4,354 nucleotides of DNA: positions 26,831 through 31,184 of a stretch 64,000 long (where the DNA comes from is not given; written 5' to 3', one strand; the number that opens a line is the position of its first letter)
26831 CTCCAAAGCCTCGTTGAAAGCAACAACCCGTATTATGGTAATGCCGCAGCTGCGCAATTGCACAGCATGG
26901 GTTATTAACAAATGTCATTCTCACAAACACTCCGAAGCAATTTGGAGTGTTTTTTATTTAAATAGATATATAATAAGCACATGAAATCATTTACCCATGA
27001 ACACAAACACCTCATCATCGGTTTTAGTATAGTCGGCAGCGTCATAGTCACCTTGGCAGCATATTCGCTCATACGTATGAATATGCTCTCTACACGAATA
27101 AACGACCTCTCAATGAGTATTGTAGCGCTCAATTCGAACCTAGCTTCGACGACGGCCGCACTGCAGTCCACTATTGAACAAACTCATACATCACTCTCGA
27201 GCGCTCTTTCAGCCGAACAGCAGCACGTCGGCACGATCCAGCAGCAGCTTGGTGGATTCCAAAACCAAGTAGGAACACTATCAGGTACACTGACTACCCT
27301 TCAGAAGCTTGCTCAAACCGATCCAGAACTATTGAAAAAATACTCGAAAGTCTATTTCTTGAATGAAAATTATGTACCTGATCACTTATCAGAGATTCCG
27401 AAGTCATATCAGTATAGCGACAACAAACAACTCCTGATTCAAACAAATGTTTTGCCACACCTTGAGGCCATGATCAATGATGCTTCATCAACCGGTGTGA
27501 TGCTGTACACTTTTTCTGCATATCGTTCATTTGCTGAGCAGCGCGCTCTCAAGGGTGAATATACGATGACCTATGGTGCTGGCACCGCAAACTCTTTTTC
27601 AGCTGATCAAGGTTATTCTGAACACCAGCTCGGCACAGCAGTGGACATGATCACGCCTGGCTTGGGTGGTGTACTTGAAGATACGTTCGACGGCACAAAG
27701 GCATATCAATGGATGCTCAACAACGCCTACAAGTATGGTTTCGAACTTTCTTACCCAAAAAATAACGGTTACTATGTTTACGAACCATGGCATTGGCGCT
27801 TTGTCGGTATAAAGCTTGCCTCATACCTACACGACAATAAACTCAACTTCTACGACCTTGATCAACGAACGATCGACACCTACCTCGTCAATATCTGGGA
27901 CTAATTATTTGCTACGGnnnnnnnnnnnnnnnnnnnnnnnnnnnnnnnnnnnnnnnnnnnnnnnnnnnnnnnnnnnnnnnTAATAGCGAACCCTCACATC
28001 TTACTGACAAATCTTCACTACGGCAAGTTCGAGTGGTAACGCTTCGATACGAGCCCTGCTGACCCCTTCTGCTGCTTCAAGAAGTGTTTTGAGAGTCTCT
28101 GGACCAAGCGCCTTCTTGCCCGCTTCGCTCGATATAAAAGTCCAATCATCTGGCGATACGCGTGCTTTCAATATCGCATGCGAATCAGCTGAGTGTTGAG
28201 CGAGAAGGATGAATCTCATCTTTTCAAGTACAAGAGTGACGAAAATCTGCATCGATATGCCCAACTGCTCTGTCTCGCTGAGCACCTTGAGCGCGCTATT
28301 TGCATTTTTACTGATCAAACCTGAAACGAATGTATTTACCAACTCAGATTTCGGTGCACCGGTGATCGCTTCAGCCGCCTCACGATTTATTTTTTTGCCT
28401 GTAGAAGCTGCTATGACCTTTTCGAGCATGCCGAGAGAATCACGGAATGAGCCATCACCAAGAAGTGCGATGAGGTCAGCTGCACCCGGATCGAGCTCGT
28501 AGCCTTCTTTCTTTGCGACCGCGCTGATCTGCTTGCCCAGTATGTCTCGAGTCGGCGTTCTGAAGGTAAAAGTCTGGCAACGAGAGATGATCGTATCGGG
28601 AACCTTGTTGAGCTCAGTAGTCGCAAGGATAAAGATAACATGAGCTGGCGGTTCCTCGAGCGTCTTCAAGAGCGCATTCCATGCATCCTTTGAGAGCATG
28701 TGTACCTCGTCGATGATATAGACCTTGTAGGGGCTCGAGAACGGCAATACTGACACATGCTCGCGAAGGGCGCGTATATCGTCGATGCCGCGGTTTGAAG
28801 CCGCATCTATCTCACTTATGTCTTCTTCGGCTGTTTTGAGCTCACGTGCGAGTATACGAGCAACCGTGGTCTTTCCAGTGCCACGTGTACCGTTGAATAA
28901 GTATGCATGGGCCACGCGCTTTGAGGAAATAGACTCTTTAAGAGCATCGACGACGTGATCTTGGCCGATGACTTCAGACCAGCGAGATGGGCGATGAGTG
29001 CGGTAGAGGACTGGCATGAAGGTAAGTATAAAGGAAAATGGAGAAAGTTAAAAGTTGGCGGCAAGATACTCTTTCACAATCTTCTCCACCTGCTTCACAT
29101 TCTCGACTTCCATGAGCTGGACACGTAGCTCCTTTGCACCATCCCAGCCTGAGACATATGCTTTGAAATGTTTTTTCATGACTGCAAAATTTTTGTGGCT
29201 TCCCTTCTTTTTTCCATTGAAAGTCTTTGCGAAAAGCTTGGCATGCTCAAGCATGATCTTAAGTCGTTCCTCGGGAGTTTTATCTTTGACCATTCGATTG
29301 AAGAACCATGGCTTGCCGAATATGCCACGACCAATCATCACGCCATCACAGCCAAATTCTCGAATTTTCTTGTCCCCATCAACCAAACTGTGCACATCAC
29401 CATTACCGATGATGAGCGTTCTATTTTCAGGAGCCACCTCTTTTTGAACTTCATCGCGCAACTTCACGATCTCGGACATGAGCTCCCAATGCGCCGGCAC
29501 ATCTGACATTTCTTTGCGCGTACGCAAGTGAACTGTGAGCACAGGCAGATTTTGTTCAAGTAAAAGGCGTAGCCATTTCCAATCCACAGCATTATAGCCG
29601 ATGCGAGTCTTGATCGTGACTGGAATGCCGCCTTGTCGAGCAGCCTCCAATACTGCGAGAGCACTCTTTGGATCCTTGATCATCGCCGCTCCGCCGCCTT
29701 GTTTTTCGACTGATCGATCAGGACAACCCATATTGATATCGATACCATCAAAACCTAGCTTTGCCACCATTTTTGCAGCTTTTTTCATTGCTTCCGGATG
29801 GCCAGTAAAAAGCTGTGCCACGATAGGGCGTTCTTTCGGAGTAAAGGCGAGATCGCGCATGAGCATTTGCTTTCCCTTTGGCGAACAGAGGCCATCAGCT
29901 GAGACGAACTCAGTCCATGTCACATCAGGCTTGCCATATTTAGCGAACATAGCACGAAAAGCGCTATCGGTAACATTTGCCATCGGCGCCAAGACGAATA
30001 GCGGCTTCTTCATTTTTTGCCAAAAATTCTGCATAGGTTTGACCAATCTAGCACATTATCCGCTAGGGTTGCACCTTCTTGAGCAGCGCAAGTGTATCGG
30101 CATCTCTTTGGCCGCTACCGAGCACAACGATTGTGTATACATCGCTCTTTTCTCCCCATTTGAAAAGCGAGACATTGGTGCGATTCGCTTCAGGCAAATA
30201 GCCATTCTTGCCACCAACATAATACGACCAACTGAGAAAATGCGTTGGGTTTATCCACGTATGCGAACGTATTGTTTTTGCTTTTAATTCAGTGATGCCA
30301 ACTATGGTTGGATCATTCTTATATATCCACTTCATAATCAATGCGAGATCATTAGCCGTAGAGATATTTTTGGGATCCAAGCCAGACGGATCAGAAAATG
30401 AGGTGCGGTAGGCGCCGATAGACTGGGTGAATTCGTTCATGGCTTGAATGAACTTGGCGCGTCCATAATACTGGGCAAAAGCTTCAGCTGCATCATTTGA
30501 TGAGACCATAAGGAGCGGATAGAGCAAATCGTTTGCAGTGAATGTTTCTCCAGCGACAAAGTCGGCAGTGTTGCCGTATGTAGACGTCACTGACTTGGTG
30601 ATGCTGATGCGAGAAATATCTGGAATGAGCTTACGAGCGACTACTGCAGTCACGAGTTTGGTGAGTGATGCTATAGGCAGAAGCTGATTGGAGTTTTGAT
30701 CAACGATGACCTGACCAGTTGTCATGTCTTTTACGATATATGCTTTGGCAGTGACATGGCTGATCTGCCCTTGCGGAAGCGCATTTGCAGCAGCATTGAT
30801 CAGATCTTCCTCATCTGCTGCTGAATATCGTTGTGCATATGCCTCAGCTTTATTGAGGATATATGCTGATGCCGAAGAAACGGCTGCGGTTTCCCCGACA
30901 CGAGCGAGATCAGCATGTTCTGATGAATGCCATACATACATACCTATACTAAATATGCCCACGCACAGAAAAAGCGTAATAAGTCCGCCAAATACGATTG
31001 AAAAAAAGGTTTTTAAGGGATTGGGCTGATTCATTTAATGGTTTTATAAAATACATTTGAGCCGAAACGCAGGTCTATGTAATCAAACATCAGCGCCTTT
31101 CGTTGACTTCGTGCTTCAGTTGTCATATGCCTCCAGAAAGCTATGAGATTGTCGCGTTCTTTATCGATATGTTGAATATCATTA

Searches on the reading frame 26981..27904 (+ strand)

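Call 79: search_protein_families(library=pfam, proteins=[window:26981-27904:+], max_evalue=0.0001)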
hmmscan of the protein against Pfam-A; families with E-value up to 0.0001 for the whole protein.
window:26981-27904:+ (307 aa): 1 family
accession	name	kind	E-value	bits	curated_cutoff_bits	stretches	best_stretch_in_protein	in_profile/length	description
PF02557.22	VanY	-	9.9e-35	119.6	25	1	153-276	4-131/132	D-alanyl-D-alanine carboxypeptidase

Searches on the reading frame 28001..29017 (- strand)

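Call 79: search_protein_families(library=pfam, proteins=[window:28001-29017:-], max_evalue=0.0001)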
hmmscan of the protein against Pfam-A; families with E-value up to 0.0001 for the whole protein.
window:28001-29017:- (338 aa): 10 families
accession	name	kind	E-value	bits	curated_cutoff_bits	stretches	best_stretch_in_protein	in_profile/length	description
PF13177.12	DNA_pol3_delta2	-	3.6e-36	125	27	2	75-154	80-159/161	DNA polymerase III, delta subunit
PF00004.35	AAA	-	8.4e-14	52.6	21.2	1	40-150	2-126/131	ATPase family associated with various cellular activities (AAA)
PF05496.18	RuvB_N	-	3e-09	37.3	27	1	9-123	2-111/159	Holliday junction DNA helicase RuvB P-loop domain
PF13401.12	AAA_22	-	2.1e-07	31.7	27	0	97-137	85-127/130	AAA domain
PF22608.2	DNAX_ATPase_lid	-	6.7e-07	29.4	27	1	162-207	4-49/49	DNA polymerase III clamp loader subunit, ATPase lid domain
PF13604.12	AAA_30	-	1.6e-06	28.4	27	1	38-130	20-122/191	AAA domain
PF13173.12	AAA_14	-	2.9e-06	27.8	27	1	38-127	4-91/129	AAA domain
PF04851.21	ResIII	-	7.5e-06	26.4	22.5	0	19-64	8-51/164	Type III restriction enzyme, res subunit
PF13238.12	AAA_18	-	2.1e-05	25.4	29.4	1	41-126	3-72/128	AAA domain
PF06068.19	TIP49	-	3.4e-05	23.6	23.8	0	26-62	39-76/347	TIP49 P-loop domain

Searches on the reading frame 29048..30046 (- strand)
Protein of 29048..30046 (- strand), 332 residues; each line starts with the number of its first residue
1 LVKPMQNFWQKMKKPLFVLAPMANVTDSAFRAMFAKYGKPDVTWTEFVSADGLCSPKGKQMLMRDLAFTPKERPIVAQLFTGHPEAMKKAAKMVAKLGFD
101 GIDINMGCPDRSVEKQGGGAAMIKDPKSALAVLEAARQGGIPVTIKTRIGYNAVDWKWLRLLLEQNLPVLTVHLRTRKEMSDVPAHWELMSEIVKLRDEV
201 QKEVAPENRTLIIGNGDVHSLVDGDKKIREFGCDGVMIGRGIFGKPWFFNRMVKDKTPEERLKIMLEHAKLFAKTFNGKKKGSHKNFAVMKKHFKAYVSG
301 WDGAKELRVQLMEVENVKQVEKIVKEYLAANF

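Call 79: search_protein_families(library=pfam, proteins=[window:29048-30046:-], max_evalue=0.0001)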
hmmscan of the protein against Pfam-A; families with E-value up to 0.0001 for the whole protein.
window:29048-30046:- (332 aa): 1 family
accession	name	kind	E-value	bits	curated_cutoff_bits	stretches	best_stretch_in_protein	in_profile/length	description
PF01207.24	Dus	-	2.9e-57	194.6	20.4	1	19-325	2-303/311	Dihydrouridine synthase (Dus)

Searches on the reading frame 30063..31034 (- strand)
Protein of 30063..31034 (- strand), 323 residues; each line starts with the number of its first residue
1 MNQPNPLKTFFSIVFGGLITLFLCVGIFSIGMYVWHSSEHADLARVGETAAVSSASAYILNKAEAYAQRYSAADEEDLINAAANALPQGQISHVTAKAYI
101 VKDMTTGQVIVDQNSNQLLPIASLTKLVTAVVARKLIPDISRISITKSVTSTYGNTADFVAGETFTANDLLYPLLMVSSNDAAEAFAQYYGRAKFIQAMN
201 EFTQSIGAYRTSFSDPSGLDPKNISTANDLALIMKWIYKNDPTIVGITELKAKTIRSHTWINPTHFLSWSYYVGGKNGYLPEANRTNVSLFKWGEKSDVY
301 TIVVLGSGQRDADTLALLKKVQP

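Call 79: search_protein_families(library=pfam, proteins=[window:30063-31034:-], max_evalue=0.0001)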
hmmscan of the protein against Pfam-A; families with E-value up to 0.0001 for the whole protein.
window:30063-31034:- (323 aa): 3 families
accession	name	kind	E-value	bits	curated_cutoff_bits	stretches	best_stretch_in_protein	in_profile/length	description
PF00768.25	Peptidase_S11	-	3.9e-33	115.3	27.6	1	93-294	9-226/239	D-alanyl-D-alanine carboxypeptidase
PF13354.11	Beta-lactamase2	-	1.7e-10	41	22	1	100-240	3-149/214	Beta-lactamase enzyme family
PF02113.21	Peptidase_S13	-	1.3e-05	24.6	22.8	0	96-138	18-60/444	D-Ala-D-Ala carboxypeptidase 3 (S13) family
